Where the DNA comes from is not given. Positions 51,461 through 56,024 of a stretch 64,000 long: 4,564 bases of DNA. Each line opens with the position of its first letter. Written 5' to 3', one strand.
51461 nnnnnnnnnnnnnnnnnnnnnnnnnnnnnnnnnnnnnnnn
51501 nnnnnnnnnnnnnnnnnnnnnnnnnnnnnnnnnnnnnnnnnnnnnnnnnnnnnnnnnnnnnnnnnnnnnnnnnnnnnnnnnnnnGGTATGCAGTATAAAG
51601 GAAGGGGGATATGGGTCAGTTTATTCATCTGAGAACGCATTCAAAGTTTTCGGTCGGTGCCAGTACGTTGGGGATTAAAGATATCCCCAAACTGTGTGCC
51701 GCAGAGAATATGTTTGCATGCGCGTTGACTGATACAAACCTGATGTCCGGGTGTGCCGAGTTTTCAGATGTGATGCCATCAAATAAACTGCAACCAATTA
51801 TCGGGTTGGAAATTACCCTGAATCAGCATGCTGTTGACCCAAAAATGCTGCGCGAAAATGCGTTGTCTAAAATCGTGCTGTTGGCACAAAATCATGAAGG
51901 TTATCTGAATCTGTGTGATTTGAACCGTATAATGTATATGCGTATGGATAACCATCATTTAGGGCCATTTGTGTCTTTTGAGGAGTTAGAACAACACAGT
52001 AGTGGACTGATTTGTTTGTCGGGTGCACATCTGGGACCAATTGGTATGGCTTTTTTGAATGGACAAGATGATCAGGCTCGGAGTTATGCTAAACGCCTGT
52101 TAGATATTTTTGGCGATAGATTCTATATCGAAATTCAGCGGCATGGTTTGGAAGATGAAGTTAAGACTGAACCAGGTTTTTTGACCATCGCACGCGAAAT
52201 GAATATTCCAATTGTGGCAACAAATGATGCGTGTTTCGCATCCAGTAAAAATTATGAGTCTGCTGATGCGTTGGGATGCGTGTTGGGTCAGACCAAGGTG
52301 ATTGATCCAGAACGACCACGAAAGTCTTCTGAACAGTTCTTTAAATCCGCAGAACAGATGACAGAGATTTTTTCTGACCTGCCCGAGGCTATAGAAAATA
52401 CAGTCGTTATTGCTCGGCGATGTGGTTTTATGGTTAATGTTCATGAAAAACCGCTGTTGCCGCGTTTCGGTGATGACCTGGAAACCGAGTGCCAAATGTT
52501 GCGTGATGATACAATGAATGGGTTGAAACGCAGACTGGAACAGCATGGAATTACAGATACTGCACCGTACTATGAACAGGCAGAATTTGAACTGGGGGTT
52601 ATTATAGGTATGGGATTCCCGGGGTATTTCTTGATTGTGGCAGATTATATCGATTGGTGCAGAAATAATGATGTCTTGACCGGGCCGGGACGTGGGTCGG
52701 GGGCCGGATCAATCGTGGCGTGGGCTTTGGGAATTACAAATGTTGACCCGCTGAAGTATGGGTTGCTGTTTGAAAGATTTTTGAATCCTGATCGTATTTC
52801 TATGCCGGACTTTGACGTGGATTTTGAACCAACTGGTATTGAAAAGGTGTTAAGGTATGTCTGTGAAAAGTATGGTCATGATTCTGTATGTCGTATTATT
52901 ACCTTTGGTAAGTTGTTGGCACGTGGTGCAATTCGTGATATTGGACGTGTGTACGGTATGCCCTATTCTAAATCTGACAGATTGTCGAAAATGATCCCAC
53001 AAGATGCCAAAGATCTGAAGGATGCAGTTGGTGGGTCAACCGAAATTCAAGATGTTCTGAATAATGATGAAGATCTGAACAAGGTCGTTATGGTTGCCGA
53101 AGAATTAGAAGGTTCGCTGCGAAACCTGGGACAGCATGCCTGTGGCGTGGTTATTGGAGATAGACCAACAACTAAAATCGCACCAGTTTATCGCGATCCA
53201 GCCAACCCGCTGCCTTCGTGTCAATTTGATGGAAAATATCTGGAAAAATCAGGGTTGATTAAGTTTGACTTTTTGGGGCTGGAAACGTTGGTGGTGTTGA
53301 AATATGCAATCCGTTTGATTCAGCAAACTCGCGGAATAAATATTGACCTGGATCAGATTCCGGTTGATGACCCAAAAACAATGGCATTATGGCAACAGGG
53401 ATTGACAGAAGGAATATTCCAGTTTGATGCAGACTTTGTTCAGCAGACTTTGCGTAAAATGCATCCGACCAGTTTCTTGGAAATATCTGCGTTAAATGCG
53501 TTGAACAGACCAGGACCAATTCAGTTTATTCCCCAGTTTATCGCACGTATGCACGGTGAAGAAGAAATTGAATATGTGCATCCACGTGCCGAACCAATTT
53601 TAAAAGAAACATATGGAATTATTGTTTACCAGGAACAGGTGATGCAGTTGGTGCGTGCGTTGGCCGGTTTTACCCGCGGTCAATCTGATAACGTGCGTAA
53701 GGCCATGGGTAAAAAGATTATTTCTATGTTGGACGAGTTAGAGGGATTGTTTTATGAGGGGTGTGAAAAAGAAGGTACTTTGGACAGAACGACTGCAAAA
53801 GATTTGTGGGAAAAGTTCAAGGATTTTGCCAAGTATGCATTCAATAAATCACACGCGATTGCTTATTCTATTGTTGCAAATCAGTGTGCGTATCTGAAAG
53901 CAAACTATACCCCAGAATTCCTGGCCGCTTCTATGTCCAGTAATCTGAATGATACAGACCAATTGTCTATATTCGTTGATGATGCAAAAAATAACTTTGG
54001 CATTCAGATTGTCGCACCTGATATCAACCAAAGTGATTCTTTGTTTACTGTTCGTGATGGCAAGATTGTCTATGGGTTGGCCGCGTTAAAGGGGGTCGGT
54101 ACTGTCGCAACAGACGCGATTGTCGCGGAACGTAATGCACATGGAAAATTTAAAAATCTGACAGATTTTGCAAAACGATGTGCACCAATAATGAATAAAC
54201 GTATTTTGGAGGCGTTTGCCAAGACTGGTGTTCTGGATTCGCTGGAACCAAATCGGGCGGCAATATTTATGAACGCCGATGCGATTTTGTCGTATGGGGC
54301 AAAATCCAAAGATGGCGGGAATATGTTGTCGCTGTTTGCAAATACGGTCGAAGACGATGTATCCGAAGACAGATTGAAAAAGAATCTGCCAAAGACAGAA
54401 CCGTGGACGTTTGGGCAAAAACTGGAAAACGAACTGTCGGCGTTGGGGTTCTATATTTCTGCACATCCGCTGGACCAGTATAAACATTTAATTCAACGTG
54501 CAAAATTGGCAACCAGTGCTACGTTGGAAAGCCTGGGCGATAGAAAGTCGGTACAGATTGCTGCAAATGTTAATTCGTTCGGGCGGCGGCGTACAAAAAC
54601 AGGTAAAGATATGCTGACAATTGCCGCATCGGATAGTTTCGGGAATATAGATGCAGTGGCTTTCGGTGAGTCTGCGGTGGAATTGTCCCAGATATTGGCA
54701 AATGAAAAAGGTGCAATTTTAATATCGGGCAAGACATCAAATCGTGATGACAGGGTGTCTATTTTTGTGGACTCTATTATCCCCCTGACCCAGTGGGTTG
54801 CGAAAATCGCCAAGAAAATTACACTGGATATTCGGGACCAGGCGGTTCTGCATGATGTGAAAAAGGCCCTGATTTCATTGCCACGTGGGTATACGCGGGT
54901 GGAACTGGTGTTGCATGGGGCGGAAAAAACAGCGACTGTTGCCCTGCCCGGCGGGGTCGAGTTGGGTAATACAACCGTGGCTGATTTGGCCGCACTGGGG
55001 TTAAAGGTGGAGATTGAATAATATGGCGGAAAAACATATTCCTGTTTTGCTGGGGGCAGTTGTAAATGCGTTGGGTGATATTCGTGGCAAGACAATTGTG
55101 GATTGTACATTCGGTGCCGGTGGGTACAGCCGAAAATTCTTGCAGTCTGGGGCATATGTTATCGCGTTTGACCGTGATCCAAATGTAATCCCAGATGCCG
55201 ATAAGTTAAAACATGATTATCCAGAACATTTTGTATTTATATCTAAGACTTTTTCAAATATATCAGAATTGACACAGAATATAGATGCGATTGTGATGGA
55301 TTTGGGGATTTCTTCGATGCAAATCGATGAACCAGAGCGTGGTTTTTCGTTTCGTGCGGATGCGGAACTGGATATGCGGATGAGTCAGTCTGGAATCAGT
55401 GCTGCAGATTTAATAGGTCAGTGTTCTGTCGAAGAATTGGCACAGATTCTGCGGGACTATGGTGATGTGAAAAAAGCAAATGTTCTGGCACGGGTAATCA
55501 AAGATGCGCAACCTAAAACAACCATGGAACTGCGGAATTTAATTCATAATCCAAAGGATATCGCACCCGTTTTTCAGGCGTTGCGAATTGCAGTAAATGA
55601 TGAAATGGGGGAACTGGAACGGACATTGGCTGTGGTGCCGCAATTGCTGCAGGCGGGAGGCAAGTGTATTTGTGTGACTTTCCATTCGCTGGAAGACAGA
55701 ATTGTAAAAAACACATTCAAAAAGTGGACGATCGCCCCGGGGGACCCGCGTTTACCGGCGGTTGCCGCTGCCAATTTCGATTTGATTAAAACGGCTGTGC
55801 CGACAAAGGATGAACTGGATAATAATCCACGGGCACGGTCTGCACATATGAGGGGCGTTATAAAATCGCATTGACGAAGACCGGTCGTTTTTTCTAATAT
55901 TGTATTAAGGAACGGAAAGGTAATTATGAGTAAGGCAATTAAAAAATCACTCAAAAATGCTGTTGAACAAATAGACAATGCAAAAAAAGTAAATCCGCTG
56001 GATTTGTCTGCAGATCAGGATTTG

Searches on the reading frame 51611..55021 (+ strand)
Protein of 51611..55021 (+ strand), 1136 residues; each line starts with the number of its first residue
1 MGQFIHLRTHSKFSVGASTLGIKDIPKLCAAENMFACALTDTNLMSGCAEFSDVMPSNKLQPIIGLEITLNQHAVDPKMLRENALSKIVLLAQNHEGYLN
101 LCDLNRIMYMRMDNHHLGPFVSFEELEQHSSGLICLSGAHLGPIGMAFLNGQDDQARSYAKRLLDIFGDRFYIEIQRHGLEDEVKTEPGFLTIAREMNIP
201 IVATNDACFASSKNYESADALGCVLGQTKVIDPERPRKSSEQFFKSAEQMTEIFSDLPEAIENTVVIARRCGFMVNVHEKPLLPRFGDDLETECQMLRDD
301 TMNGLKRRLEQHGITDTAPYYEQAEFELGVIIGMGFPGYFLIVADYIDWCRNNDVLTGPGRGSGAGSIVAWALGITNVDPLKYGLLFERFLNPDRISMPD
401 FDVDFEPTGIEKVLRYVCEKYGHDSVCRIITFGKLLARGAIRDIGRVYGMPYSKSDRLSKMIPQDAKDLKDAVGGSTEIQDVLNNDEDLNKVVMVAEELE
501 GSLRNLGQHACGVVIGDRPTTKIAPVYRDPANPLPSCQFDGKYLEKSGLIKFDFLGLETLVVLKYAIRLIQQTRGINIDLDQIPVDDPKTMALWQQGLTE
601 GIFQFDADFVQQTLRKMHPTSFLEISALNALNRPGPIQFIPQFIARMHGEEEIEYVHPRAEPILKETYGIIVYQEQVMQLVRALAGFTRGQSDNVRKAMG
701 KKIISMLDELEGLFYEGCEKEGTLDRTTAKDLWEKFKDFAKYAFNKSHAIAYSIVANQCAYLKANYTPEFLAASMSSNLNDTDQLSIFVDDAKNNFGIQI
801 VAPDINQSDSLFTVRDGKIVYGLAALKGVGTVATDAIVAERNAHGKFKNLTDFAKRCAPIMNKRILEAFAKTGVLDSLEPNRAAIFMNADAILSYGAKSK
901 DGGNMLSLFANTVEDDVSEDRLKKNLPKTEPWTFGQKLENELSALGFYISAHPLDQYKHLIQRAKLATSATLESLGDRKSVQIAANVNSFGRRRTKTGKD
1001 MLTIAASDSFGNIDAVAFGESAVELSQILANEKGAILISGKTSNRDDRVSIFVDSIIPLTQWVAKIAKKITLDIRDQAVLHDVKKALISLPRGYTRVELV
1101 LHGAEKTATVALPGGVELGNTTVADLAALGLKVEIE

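Call 14: search_protein_families(library=pfam, proteins=[window:51611-55021:+], max_evalue=0.00001)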
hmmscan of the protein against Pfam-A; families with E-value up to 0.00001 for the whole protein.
window:51611-55021:+ (1136 aa): 4 families
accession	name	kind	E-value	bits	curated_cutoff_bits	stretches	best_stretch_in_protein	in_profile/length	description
PF07733.18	DNA_pol3_alpha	-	2.4e-87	293.3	23.9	1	296-556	2-260/260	Bacterial DNA polymerase III alpha NTPase domain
PF17657.6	DNA_pol3_finger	-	9.7e-56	188.1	22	1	559-722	1-166/166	Bacterial DNA polymerase III alpha subunit finger domain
PF02811.25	PHP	-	7.3e-35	121.2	26.4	1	6-178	1-164/164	PHP domain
PF14579.12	HHH_6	-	4.2e-25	88.2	25.6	1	797-884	1-89/90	Helix-hairpin-helix motif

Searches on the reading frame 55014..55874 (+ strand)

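Call 14: search_protein_families(library=pfam, proteins=[window:55014-55874:+], max_evalue=0.00001)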
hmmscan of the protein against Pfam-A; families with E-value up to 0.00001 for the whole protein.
window:55014-55874:+ (286 aa): 1 family
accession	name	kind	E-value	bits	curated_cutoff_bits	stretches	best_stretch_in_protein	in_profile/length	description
PF01795.25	Methyltransf_5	-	9.3e-70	236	27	1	7-282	3-306/309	MraW methylase family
